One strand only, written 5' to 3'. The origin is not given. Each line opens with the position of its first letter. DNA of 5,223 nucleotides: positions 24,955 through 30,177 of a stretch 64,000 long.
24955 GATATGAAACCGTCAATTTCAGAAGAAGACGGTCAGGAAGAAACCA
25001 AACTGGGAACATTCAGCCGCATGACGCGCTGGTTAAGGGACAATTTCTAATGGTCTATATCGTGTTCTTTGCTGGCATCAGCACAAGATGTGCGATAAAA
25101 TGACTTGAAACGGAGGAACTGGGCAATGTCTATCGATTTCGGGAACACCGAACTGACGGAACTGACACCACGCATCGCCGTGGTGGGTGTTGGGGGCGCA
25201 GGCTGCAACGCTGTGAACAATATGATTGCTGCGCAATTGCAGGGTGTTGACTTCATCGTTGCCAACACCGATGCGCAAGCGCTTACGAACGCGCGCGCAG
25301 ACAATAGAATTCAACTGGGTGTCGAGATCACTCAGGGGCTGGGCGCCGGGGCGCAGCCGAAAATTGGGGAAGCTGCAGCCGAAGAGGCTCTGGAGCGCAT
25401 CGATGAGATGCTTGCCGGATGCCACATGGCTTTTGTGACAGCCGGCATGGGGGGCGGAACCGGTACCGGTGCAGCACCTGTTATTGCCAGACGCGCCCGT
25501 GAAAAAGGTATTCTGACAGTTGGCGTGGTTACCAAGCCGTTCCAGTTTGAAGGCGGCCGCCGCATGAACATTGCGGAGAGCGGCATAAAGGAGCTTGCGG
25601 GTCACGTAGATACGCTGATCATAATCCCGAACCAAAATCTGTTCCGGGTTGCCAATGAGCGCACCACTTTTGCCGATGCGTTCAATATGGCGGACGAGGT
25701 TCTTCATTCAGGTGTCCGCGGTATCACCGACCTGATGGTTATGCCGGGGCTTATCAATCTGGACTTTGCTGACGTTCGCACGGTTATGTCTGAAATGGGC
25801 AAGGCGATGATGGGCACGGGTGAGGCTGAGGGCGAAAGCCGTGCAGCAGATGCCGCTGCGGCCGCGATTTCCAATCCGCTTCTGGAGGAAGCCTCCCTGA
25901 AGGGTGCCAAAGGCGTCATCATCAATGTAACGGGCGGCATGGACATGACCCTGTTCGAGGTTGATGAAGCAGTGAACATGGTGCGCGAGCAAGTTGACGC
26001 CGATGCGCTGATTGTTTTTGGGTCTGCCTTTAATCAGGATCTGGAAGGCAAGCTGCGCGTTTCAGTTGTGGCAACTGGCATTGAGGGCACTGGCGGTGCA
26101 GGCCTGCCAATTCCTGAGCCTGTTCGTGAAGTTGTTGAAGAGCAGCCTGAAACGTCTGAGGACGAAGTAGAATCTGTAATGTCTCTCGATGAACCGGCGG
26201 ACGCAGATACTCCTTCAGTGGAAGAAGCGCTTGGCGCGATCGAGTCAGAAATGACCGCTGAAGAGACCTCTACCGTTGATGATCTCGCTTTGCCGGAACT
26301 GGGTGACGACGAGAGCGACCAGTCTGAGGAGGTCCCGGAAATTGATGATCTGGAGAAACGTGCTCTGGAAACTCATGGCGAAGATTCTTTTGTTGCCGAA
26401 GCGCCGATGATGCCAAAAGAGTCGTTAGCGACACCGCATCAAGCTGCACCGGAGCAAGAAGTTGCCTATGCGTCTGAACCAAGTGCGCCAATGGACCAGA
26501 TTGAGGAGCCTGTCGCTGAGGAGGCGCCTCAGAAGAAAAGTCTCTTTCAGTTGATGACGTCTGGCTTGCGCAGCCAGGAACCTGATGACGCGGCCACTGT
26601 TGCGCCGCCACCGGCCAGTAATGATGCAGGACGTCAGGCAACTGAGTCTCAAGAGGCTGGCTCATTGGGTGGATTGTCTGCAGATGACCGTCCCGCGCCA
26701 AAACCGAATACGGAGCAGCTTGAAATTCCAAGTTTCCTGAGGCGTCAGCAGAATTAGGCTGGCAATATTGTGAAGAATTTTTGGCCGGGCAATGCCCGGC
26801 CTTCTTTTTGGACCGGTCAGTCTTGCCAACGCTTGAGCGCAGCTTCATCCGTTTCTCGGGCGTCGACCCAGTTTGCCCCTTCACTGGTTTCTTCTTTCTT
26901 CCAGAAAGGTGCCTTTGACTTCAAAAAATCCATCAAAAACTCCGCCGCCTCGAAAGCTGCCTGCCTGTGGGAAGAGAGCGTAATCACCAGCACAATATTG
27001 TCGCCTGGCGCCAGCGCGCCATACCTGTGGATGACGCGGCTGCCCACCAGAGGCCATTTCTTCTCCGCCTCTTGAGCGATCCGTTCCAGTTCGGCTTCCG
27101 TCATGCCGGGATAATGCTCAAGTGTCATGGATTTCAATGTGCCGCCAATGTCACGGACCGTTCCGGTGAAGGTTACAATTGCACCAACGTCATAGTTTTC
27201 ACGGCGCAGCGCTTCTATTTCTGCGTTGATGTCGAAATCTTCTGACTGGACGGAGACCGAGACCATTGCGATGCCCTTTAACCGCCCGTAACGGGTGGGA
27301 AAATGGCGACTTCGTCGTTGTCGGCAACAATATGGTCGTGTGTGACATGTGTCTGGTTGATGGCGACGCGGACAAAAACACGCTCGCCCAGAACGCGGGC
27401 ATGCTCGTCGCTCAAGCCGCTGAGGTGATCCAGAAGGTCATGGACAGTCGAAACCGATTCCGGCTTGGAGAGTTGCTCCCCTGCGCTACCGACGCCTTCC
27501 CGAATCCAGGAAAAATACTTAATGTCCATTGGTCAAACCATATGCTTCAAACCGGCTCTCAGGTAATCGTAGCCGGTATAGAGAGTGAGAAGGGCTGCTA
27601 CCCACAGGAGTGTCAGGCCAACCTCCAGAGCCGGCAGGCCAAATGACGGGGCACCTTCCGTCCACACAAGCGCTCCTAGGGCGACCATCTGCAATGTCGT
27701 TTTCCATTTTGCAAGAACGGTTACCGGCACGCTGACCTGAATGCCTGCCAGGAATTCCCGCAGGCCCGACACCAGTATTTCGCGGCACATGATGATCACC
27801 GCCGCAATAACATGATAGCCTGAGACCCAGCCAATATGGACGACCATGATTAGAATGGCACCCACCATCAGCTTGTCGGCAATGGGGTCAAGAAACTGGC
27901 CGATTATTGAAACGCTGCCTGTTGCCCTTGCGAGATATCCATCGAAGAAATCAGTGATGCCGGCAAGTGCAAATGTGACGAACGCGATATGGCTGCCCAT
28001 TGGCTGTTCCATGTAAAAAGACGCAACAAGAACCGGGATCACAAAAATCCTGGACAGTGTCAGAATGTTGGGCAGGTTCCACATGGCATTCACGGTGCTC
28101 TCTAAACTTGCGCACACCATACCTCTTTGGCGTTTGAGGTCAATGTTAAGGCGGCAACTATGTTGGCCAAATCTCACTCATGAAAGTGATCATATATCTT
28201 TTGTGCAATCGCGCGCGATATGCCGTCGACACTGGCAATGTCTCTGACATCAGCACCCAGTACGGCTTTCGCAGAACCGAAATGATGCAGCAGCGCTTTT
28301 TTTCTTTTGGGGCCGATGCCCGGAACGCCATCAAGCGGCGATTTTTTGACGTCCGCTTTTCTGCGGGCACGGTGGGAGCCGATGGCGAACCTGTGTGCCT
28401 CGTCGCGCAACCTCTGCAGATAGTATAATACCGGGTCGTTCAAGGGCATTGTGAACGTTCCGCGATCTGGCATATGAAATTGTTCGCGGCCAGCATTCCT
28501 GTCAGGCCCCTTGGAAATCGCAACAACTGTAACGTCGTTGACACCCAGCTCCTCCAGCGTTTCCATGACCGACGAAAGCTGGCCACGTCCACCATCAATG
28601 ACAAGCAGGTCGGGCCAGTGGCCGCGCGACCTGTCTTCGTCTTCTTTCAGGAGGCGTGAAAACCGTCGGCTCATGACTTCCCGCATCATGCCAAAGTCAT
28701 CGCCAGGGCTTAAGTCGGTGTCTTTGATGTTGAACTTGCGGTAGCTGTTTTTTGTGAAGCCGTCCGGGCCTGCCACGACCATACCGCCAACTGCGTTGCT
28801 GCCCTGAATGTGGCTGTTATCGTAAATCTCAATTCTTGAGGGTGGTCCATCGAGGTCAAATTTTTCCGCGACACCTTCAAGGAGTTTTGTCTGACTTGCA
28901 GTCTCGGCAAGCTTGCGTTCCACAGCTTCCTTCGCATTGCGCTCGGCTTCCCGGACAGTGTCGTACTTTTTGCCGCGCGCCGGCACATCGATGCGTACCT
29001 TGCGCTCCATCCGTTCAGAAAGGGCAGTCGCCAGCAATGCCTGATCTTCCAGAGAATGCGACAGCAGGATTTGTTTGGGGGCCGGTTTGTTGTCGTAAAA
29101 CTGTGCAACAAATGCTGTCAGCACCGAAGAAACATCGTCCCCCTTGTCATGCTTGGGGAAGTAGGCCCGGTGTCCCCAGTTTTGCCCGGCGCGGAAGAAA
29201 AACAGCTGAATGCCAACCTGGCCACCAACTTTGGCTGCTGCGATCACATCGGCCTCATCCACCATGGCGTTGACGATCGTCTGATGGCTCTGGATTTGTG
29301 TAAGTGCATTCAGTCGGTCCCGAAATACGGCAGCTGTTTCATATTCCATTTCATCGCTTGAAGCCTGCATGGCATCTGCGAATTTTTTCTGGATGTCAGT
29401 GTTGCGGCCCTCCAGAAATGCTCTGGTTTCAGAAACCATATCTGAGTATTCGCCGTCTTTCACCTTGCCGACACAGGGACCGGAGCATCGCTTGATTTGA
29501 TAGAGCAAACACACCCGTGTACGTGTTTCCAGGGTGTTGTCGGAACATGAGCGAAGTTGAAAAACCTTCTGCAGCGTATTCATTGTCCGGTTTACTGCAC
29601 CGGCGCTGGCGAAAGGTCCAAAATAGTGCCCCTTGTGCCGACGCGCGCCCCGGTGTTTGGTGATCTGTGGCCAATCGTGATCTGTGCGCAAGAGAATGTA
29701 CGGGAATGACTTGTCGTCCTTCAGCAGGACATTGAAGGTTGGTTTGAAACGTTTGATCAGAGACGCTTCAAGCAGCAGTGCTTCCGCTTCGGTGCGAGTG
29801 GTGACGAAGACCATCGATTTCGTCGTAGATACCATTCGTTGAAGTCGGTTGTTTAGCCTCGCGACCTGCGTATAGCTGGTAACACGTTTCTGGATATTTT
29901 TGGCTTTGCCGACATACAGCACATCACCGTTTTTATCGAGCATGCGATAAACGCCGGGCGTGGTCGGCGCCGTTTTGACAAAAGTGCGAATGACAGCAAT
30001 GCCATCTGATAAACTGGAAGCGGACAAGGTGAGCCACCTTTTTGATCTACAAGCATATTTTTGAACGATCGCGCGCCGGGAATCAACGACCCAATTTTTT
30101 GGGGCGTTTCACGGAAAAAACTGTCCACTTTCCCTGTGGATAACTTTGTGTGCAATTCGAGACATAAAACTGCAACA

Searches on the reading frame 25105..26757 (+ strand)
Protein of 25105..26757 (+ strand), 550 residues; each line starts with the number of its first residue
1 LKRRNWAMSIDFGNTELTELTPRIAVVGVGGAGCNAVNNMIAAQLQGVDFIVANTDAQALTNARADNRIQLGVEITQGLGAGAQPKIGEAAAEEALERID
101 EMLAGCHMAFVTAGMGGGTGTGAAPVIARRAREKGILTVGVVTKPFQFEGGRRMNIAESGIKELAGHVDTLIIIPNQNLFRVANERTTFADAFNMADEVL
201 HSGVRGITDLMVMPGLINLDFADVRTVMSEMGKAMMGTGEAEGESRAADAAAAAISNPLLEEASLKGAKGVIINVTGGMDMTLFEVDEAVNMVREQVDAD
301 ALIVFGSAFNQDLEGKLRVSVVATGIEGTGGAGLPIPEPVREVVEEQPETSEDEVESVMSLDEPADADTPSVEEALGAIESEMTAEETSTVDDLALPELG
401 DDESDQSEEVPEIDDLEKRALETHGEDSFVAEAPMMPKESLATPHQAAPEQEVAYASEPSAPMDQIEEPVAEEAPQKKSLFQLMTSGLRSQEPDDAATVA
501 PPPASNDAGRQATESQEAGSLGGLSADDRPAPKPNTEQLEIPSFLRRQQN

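Call 69: search_protein_families(library=pfam, proteins=[window:25105-26757:+], max_evalue=0.00001)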
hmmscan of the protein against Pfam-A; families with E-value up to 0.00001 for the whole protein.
window:25105-26757:+ (550 aa): 2 families
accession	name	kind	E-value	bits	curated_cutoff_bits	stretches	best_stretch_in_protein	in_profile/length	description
PF00091.31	Tubulin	-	1.1e-50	173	33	1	23-183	1-189/190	Tubulin/FtsZ family, GTPase domain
PF12327.13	FtsZ_C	-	1.1e-35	122.2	27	1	232-327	1-95/95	FtsZ family, C-terminal domain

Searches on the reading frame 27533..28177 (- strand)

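Call 69: search_protein_families(library=pfam, proteins=[window:27533-28177:-], max_evalue=0.00001)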
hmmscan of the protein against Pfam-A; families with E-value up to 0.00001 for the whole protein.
window:27533-28177:- (214 aa): 1 family
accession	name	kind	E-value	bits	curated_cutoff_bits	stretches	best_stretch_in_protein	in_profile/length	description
PF01066.26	CDP-OH_P_transf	-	3.4e-36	125.4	22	1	33-199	1-151/152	CDP-alcohol phosphatidyltransferase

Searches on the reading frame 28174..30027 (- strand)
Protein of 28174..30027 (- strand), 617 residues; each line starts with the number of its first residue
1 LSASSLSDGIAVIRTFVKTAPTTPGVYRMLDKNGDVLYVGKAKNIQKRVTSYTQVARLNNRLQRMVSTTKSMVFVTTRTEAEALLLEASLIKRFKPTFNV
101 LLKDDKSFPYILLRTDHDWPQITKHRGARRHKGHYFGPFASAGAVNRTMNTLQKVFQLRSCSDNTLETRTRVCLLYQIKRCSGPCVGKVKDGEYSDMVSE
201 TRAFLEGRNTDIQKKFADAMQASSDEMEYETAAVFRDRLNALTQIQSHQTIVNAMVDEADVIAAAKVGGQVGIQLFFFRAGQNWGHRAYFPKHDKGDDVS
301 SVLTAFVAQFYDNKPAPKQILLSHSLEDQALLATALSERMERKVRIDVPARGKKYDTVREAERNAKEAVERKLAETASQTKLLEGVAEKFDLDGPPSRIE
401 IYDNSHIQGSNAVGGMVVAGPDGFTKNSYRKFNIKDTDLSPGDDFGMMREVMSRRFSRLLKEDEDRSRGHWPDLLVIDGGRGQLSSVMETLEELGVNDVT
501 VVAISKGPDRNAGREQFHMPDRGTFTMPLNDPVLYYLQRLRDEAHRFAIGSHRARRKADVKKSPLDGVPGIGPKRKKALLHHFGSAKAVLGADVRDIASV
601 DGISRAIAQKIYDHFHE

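Call 69: search_protein_families(library=pfam, proteins=[window:28174-30027:-], max_evalue=0.00001)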
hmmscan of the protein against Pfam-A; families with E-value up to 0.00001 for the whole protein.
window:28174-30027:- (617 aa): 5 families
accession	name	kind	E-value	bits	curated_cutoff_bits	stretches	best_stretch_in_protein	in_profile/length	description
PF08459.17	UvrC_RNaseH_dom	-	8.2e-52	175.7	22.3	1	388-549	2-159/159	UvrC RNAse H endonuclease domain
PF22920.2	UvrC_RNaseH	-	8.5e-37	126.1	24.3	1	258-372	1-116/116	UvrC Ribonuclease H-like domain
PF14520.12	HHH_5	-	1.9e-11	44.7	27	1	565-615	4-55/57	Helix-hairpin-helix domain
PF01541.30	GIY-YIG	-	1e-10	42.2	22.6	1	25-97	3-76/78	GIY-YIG catalytic domain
PF12826.13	HHH_2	-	4.5e-07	30.4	27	1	567-617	7-57/64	Helix-hairpin-helix motif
